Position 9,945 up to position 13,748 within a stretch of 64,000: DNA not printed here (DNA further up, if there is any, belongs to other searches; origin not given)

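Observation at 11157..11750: Second GNAT (RimJ/RimL-type) domain inserted into the IleRS catalytic body just before the 'INWIP' block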

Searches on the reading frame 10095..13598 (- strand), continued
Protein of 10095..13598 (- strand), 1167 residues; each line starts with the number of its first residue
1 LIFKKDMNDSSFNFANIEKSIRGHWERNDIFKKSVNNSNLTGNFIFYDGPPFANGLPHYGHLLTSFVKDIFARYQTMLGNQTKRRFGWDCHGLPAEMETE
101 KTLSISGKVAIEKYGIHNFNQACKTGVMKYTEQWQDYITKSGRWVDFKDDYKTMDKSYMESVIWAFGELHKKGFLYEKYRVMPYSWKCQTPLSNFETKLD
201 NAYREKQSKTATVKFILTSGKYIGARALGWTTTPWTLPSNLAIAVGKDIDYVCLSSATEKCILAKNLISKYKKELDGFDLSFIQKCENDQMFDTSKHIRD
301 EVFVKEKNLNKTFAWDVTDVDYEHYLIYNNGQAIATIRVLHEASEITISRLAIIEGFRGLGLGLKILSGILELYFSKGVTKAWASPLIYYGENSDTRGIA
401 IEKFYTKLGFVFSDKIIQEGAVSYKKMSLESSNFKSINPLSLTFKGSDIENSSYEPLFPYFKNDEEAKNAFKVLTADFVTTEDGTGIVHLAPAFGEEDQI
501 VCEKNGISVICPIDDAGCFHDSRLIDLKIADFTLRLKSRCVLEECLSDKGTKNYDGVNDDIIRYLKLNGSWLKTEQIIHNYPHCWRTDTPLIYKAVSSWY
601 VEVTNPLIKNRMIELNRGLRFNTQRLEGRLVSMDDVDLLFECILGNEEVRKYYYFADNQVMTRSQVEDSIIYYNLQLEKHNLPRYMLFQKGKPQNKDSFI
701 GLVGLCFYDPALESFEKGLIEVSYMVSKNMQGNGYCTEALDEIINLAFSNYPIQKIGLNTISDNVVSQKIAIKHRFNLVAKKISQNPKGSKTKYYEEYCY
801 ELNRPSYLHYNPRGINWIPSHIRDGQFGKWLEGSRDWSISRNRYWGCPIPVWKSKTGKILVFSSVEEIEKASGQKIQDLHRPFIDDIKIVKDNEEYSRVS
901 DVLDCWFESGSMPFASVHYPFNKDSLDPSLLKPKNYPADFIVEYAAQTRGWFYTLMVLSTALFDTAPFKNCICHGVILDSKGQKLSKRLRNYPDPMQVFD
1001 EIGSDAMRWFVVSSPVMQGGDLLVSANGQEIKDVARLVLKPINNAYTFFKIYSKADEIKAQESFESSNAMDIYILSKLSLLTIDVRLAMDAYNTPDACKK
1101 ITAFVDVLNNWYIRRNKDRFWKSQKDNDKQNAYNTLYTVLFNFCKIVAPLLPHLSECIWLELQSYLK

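Call 11: search_protein_families(library=ncbifam, proteins=[P0008, P0012, P0021, P0033, P0035, P0065, P0074, P0080], max_evalue=1e-50)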
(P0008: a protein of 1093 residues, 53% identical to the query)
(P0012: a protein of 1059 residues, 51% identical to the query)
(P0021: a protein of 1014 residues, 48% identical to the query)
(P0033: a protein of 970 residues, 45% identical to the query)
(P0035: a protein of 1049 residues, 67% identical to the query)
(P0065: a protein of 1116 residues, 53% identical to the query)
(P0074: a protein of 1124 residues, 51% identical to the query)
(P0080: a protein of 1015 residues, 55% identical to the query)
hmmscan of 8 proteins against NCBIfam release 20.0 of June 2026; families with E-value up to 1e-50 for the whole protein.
P0008 (1093 aa): 9 families
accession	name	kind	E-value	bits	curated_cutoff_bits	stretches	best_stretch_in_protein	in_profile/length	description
TIGR00392.1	ileS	equivalog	6.7e-248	825.2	621.4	2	16-546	4-453/861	isoleucine--tRNA ligase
NF000257.1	MupA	exception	4.1e-169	564.5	1900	2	82-541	28-421/1024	mupirocin-resistant isoleucine--tRNA ligase MupA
NF000258.1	MupB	exception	1.3e-168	562.8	1900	2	84-469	31-381/1033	mupirocin-resistant isoleucine--tRNA ligase MupB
TIGR00422.1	valS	equivalog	1.5e-93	314.3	612.1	1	724-1086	377-699/863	valine--tRNA ligase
NF009687.0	PRK13208.1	equivalog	8.1e-90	302.1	738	1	710-1087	358-706/801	valine--tRNA ligase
NF040702.1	ileS_w_GNAT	exception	3.6e-85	286.5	1999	0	86-334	47-288/1100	isoleucine--tRNA ligase, N-acetyltransferase domain-containing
NF004349.1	PRK05729.1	equivalog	8.6e-80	269.1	704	0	726-1087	372-684/860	valine--tRNA ligase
NF000540.1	alt_ValS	exception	7e-54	183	900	0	722-1084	405-741/827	valine--tRNA ligase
NF011492.0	PRK14900.1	equivalog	6.2e-52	176.6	1783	0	728-1086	390-707/1044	valine--tRNA ligase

P0012 (1059 aa): 7 families
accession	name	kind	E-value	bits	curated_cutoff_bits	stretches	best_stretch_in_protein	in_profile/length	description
TIGR00392.1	ileS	equivalog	3.5e-243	809.6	621.4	2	12-515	4-439/861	isoleucine--tRNA ligase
NF000258.1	MupB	exception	9.4e-162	540.2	1900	2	73-515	32-416/1033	mupirocin-resistant isoleucine--tRNA ligase MupB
NF000257.1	MupA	exception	1.6e-158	529.4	1900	2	73-516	32-413/1024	mupirocin-resistant isoleucine--tRNA ligase MupA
NF040702.1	ileS_w_GNAT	exception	7.3e-90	302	1999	0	712-1054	619-954/1100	isoleucine--tRNA ligase, N-acetyltransferase domain-containing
TIGR00422.1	valS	equivalog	1.3e-89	301.3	612.1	1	708-1057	377-700/863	valine--tRNA ligase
NF009687.0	PRK13208.1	equivalog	1.9e-84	284.4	738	0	703-1056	368-705/801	valine--tRNA ligase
NF004349.1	PRK05729.1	equivalog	4.4e-77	260.1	704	0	711-1057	373-684/860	valine--tRNA ligase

P0021 (1014 aa): 9 families
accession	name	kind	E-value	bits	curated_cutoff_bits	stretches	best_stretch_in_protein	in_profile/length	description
TIGR00392.1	ileS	equivalog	2.6e-253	843.1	621.4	2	10-450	3-441/861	isoleucine--tRNA ligase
NF000258.1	MupB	exception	4.9e-186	620.6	1900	2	19-449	9-417/1033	mupirocin-resistant isoleucine--tRNA ligase MupB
NF000257.1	MupA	exception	1.8e-179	598.8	1900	2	17-455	7-419/1024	mupirocin-resistant isoleucine--tRNA ligase MupA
TIGR00422.1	valS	equivalog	1.5e-105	354.1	612.1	1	637-1013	357-700/863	valine--tRNA ligase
NF009687.0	PRK13208.1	equivalog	5.8e-100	335.6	738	0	637-1013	356-706/801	valine--tRNA ligase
NF004349.1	PRK05729.1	equivalog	4e-91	306.5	704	0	637-1013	351-684/860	valine--tRNA ligase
NF040702.1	ileS_w_GNAT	exception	7.7e-90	301.9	1999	0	19-270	23-284/1100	isoleucine--tRNA ligase, N-acetyltransferase domain-containing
NF011492.0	PRK14900.1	equivalog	6.4e-57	193.1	1783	0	652-1013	384-708/1044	valine--tRNA ligase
NF000540.1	alt_ValS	exception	9.4e-52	176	900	0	652-1013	405-744/827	valine--tRNA ligase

P0033 (970 aa): 8 families
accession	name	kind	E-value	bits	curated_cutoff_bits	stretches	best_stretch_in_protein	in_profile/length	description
TIGR00392.1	ileS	equivalog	6.8e-255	848.3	621.4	2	7-365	4-375/861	isoleucine--tRNA ligase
NF000258.1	MupB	exception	6.7e-189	630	1900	2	7-354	2-348/1033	mupirocin-resistant isoleucine--tRNA ligase MupB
NF000257.1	MupA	exception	6.5e-185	616.8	1900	2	538-969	349-761/1024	mupirocin-resistant isoleucine--tRNA ligase MupA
TIGR00422.1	valS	equivalog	1.5e-105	354.1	612.1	1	537-969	310-699/863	valine--tRNA ligase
NF009687.0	PRK13208.1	equivalog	3.3e-97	326.5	738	1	532-969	304-705/801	valine--tRNA ligase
NF004349.1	PRK05729.1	equivalog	6e-90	302.7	704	1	510-969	296-683/860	valine--tRNA ligase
NF040702.1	ileS_w_GNAT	exception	5.7e-87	292.4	1999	0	540-964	552-951/1100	isoleucine--tRNA ligase, N-acetyltransferase domain-containing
NF011492.0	PRK14900.1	equivalog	1.5e-53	182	1783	0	538-969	321-707/1044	valine--tRNA ligase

P0035 (1049 aa): 7 families
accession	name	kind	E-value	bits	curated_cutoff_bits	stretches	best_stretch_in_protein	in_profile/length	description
TIGR00392.1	ileS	equivalog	4.9e-247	822.3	621.4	2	11-384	6-392/861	isoleucine--tRNA ligase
NF000258.1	MupB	exception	7.8e-179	596.7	1900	2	9-355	2-348/1033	mupirocin-resistant isoleucine--tRNA ligase MupB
NF000257.1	MupA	exception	7.7e-176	586.7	1900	2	17-364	9-353/1024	mupirocin-resistant isoleucine--tRNA ligase MupA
TIGR00422.1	valS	equivalog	3.1e-103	346.4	612.1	0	769-1048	442-699/863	valine--tRNA ligase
NF009687.0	PRK13208.1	equivalog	1.2e-93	314.8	738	0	9-244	8-230/801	valine--tRNA ligase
NF040702.1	ileS_w_GNAT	exception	8.8e-87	291.8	1999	0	19-271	25-288/1100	isoleucine--tRNA ligase, N-acetyltransferase domain-containing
NF004349.1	PRK05729.1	equivalog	6e-86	289.4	704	1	535-1048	301-683/860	valine--tRNA ligase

P0065 (1116 aa): 9 families
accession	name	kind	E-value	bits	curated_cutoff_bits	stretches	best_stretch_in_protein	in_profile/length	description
TIGR00392.1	ileS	equivalog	3.6e-249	829.4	621.4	2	624-1116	368-791/861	isoleucine--tRNA ligase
NF000258.1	MupB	exception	3.4e-179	597.9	1900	2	15-360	9-347/1033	mupirocin-resistant isoleucine--tRNA ligase MupB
NF000257.1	MupA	exception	6.8e-175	583.6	1900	2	14-347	8-330/1024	mupirocin-resistant isoleucine--tRNA ligase MupA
TIGR00422.1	valS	equivalog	6.9e-106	355.2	612.1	0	848-1115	439-700/863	valine--tRNA ligase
NF009687.0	PRK13208.1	equivalog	5.5e-97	325.8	738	0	831-1115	428-706/801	valine--tRNA ligase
NF040702.1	ileS_w_GNAT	exception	2.7e-92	310.1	1999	0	10-272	18-285/1100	isoleucine--tRNA ligase, N-acetyltransferase domain-containing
NF004349.1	PRK05729.1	equivalog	6.1e-90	302.6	704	1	628-1115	301-684/860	valine--tRNA ligase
NF011492.0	PRK14900.1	equivalog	4.2e-58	197.1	1783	0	629-1115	318-708/1044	valine--tRNA ligase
NF000540.1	alt_ValS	exception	9e-51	172.8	900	0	856-1114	495-743/827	valine--tRNA ligase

P0074 (1124 aa): 8 families
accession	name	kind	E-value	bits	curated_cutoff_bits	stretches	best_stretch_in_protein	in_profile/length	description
TIGR00392.1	ileS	equivalog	1.3e-251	837.5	621.4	2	630-1122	367-790/861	isoleucine--tRNA ligase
NF000257.1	MupA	exception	1.6e-179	598.9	1900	2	15-346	9-329/1024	mupirocin-resistant isoleucine--tRNA ligase MupA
NF000258.1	MupB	exception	1.7e-179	598.9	1900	2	15-361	9-348/1033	mupirocin-resistant isoleucine--tRNA ligase MupB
TIGR00422.1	valS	equivalog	3.2e-107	359.6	612.1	0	854-1122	438-700/863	valine--tRNA ligase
NF009687.0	PRK13208.1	equivalog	8.5e-95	318.6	738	0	843-1122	434-706/801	valine--tRNA ligase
NF040702.1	ileS_w_GNAT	exception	2.9e-93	313.3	1999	0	10-270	18-283/1100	isoleucine--tRNA ligase, N-acetyltransferase domain-containing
NF004349.1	PRK05729.1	equivalog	1.3e-92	311.5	704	1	633-1122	299-684/860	valine--tRNA ligase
NF011492.0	PRK14900.1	equivalog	3e-58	197.6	1783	0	629-1122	311-708/1044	valine--tRNA ligase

P0080 (1015 aa): 8 families
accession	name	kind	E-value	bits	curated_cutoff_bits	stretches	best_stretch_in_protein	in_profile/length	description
TIGR00392.1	ileS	equivalog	4.6e-247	822.4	621.4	2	9-371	6-379/861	isoleucine--tRNA ligase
NF000258.1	MupB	exception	1.1e-183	612.8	1900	2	15-353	9-347/1033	mupirocin-resistant isoleucine--tRNA ligase MupB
NF000257.1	MupA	exception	1.2e-176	589.4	1900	2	15-358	9-348/1024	mupirocin-resistant isoleucine--tRNA ligase MupA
TIGR00422.1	valS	equivalog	5.9e-104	348.8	612.1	1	542-1014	310-699/863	valine--tRNA ligase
NF009687.0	PRK13208.1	equivalog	1.7e-92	311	738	0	10-242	11-230/801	valine--tRNA ligase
NF040702.1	ileS_w_GNAT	exception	2.2e-91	307.1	1999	0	20-269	28-288/1100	isoleucine--tRNA ligase, N-acetyltransferase domain-containing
NF004349.1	PRK05729.1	equivalog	8.9e-88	295.5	704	1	535-1014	297-683/860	valine--tRNA ligase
NF011492.0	PRK14900.1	equivalog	1.7e-51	175.2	1783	0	542-1014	320-707/1044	valine--tRNA ligase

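Call 12: list_cluster_members(proteins=[P0001, P0002, P0008, P0012, P0021, P0035, P0080, P0006, P0019, P0048])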
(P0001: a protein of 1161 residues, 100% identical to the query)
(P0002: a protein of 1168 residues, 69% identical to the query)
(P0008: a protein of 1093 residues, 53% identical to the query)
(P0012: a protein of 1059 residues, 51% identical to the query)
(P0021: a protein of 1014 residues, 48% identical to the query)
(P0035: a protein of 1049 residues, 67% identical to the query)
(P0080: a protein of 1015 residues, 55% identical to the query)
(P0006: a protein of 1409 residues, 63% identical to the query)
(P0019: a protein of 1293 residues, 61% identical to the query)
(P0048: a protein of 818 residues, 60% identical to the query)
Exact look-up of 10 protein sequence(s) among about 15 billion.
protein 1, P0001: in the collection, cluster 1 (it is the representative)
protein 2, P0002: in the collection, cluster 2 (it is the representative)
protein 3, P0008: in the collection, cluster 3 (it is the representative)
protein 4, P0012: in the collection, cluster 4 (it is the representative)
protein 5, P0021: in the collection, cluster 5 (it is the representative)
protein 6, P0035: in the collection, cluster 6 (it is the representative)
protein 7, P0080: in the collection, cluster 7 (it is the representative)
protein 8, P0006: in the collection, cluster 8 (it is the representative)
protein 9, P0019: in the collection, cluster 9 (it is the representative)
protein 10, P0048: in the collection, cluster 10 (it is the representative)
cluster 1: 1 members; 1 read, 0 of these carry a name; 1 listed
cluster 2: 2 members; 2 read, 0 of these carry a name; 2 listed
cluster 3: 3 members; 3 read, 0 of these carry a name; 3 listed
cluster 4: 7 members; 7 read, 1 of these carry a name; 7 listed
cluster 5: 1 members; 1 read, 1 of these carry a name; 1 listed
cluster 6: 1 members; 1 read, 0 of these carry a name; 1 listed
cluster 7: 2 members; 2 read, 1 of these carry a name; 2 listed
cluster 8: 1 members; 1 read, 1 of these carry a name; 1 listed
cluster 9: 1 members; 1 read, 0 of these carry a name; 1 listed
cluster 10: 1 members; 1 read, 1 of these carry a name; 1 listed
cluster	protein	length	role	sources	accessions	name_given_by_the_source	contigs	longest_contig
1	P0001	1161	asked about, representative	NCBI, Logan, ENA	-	-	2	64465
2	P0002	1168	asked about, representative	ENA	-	-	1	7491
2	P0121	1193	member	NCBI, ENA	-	-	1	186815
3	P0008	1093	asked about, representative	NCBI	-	-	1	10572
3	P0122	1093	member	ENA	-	-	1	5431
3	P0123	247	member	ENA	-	-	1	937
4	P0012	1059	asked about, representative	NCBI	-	-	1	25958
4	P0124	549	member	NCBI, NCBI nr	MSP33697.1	MAG: GNAT family N-acetyltransferase [Rickettsiales bacterium] | GNAT family N-acetyltransferase [Rickettsiales bacterium]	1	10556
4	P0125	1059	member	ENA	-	-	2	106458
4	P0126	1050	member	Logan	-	-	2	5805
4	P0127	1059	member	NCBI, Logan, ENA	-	-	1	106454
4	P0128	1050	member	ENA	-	-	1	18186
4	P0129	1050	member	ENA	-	-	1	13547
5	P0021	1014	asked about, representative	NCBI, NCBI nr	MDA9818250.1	GNAT family N-acetyltransferase [Flavobacteriaceae bacterium]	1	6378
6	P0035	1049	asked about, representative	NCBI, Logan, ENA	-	-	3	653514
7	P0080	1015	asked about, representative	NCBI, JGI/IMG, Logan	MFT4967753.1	MAG: isoleucyl-tRNA synthetase [Candidatus Deianiraeaceae bacterium] | isoleucyl-tRNA synthetase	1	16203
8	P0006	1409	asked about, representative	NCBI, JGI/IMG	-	isoleucyl-tRNA synthetase/GNAT superfamily N-acetyltransferase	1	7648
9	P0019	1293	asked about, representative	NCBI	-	-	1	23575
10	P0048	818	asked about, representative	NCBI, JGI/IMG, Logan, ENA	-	isoleucyl-tRNA synthetase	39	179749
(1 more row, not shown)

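Call 13: find_encoding_contigs(protein=P0001, flank=3000, max_places=4)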
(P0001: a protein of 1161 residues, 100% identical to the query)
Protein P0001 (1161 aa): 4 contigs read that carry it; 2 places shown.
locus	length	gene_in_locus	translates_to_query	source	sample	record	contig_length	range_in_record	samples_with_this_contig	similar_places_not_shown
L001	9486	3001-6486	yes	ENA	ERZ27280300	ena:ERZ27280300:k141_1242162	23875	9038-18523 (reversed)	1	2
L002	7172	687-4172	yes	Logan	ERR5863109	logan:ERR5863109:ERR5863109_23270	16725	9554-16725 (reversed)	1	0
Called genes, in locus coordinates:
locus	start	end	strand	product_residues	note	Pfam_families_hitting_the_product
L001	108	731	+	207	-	PF00499:Oxidored_q3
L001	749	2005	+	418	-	PF04413:Glycos_transf_N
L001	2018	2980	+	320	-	PF03741:TerC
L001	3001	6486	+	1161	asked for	PF00133:tRNA-synt_1, PF09334:tRNA-synt_1g, PF00583:Acetyltransf_1 (faint), PF13508:Acetyltransf_7 (weak), PF13302:Acetyltransf_3, PF00133:tRNA-synt_1, PF08264:Anticodon_1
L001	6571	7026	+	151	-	PF01127:Sdh_cyt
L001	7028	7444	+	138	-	-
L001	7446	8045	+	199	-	PF04279:IspA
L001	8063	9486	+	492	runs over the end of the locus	PF01225:Mur_ligase, PF08245:Mur_ligase_M, PF02875:Mur_ligase_C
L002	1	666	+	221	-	?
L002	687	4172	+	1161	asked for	PF00133:tRNA-synt_1, PF09334:tRNA-synt_1g, PF00583:Acetyltransf_1 (faint), PF13508:Acetyltransf_7 (weak), PF13302:Acetyltransf_3, PF00133:tRNA-synt_1, PF08264:Anticodon_1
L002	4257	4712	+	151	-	PF01127:Sdh_cyt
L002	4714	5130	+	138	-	-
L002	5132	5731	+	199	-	PF04279:IspA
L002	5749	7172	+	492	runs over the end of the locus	PF01225:Mur_ligase, PF08245:Mur_ligase_M, PF02875:Mur_ligase_C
